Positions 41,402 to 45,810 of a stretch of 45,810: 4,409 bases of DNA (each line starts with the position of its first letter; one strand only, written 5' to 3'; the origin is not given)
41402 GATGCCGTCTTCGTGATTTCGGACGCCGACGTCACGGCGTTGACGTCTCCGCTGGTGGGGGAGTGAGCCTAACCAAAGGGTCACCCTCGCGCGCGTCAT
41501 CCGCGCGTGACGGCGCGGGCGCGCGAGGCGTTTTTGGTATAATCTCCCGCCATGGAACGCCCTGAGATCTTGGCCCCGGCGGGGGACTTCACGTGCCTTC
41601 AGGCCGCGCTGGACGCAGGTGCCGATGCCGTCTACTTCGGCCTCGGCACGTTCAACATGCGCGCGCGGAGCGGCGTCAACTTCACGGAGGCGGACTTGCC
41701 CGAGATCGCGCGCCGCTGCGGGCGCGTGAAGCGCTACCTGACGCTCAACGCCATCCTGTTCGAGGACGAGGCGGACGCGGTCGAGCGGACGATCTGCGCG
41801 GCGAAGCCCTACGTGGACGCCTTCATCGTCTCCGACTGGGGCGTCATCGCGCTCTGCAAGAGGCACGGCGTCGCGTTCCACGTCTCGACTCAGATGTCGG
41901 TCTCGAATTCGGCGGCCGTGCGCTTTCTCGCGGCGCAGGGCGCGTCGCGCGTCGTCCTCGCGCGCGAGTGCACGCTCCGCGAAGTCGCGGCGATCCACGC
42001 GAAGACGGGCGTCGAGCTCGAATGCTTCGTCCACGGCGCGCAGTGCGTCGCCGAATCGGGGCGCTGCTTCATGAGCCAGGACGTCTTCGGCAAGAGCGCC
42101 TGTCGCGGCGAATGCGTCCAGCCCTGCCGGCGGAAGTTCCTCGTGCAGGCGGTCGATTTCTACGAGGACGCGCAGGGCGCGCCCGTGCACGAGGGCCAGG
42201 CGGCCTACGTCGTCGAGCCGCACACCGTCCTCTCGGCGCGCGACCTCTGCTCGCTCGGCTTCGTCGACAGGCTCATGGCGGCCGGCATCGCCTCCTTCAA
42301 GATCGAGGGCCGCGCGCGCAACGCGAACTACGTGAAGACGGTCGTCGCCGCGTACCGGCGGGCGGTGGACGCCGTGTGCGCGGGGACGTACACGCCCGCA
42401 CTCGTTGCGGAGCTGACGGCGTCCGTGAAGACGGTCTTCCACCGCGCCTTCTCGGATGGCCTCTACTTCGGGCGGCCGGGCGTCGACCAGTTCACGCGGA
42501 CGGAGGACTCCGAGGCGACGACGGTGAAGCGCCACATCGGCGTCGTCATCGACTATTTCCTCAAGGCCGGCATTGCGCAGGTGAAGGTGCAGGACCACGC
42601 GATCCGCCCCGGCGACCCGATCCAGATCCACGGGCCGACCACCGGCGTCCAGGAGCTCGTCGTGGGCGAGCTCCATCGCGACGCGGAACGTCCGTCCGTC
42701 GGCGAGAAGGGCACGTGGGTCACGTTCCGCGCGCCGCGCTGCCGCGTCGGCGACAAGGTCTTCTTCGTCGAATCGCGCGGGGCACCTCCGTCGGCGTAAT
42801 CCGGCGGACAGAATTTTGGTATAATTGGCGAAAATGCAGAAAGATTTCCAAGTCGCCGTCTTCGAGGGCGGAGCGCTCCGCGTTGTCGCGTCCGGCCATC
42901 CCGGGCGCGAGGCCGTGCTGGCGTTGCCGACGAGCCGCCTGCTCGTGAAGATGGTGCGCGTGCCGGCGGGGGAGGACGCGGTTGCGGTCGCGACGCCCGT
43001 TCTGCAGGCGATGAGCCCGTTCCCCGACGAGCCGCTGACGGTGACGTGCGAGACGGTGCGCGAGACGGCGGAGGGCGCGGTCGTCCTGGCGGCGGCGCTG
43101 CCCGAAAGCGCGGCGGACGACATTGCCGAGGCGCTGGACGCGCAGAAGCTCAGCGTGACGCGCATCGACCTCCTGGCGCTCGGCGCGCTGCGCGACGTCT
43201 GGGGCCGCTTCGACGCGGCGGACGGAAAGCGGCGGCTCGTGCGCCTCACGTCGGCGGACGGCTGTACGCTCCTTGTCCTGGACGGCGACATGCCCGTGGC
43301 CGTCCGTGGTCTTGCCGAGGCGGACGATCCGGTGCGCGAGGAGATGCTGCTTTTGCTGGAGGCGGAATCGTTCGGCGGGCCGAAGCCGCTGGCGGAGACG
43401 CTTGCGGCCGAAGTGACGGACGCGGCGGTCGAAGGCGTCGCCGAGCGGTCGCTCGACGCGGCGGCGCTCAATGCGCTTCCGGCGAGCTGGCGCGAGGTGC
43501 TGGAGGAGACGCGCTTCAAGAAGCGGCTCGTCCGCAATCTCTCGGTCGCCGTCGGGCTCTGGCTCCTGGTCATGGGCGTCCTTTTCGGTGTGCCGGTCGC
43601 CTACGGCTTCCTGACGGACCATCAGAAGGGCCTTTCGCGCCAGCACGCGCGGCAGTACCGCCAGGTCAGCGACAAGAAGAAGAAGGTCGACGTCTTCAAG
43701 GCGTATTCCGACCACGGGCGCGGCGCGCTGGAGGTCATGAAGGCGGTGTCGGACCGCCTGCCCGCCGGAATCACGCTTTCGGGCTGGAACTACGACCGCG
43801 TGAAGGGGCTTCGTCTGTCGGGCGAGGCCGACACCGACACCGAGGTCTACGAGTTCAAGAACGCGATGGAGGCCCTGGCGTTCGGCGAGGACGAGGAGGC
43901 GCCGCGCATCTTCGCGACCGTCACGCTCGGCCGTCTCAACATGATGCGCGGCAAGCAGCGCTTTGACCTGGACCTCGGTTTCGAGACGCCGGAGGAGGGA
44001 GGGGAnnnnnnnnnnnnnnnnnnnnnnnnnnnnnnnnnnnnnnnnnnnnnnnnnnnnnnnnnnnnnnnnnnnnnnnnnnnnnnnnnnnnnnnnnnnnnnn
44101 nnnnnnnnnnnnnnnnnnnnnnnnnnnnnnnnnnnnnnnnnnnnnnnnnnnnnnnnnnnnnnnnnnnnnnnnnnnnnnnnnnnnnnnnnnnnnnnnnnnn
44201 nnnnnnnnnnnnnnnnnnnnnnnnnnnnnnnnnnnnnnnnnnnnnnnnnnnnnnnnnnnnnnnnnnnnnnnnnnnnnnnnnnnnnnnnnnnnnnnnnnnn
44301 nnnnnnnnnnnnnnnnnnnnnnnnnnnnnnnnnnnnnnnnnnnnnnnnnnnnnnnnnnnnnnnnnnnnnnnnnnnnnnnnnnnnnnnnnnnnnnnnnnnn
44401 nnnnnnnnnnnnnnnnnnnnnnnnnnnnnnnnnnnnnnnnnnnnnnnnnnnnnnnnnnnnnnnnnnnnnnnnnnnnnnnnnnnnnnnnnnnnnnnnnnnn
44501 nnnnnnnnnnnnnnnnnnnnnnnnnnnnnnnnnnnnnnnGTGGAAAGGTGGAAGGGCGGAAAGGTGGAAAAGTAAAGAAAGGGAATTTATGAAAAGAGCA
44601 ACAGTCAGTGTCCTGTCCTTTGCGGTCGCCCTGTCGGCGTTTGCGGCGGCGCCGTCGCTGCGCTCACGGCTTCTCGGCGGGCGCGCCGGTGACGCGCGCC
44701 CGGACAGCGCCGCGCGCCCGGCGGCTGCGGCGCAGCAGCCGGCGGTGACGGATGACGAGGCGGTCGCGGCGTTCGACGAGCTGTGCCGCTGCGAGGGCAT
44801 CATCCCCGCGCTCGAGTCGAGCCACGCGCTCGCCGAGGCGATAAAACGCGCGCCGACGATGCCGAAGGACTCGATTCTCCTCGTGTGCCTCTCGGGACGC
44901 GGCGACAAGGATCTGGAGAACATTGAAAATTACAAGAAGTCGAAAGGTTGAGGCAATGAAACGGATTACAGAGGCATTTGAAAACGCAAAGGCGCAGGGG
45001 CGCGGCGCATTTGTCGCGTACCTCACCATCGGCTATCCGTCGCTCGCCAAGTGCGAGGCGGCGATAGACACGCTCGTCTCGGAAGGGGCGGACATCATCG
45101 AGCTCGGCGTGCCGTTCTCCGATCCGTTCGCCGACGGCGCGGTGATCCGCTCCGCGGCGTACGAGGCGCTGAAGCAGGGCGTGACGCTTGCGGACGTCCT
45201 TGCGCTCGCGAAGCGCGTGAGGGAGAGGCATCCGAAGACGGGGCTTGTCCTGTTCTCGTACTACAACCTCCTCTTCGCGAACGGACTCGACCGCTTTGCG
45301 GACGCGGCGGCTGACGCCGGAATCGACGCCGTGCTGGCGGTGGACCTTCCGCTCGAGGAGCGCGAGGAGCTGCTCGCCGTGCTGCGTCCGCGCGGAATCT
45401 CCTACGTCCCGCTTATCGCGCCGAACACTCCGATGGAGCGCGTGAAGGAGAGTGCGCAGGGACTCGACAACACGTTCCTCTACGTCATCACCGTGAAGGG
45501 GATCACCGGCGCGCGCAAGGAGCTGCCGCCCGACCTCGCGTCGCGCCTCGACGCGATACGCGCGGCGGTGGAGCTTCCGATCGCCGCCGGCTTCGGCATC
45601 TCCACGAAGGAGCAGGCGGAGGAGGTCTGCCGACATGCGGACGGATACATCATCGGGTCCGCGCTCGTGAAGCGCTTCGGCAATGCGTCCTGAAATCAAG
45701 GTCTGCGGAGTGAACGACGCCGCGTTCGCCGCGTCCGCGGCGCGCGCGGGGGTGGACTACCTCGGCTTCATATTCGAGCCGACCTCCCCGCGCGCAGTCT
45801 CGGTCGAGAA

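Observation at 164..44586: Window-wide pattern: AT-rich tandem arrays with 7-8 bp period sit at intercistronic junctions and in frame inside two genes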

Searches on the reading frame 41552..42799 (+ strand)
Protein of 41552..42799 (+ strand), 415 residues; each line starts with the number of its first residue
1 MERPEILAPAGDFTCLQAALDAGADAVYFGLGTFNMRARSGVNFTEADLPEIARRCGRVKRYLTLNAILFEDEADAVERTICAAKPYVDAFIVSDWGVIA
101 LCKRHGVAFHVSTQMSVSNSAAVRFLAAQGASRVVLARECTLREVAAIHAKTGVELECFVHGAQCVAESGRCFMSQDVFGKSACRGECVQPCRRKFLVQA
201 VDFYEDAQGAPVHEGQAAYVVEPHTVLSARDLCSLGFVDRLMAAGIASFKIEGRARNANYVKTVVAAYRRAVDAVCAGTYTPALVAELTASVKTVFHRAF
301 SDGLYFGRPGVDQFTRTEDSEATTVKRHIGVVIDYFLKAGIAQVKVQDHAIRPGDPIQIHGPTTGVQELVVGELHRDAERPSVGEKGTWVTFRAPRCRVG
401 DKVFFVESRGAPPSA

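Call 53: search_protein_families(library=pfam, proteins=[window:41552-42799:+])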
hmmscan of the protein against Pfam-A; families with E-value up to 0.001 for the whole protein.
window:41552-42799:+ (415 aa): 1 family
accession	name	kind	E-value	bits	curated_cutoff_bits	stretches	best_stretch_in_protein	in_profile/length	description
PF01136.24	Peptidase_U32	-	2.7e-69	233.4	22.4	1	87-310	15-232/233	Peptidase family U32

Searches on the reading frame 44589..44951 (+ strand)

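Call 21: search_protein_families(library=pfam, proteins=[window:44589-44951:+])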
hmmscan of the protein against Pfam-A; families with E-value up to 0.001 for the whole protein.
window:44589-44951:+ (120 aa): 1 family
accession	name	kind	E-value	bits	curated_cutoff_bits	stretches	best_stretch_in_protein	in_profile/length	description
PF00291.31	PALP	-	2.1e-05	24.4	35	1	52-100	243-292/295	Pyridoxal-phosphate dependent enzyme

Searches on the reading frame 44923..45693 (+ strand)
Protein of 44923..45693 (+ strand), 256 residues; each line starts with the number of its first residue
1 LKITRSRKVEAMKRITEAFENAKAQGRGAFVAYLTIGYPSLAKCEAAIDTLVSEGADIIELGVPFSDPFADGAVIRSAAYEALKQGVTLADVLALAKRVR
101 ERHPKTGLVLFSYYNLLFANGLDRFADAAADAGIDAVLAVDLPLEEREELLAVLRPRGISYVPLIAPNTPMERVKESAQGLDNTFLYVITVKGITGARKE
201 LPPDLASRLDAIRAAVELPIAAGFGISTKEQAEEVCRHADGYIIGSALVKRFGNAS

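Call 21: search_protein_families(library=pfam, proteins=[window:44923-45693:+])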
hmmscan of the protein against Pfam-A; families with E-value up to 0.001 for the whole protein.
window:44923-45693:+ (256 aa): 2 families
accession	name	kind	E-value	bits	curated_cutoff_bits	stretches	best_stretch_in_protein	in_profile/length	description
PF00290.26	Trp_syntA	-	2.1e-72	243.6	27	1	19-253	1-234/259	Tryptophan synthase alpha chain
PF00977.27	His_biosynth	-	0.00081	19.3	23.6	0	178-251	35-108/228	Histidine biosynthesis protein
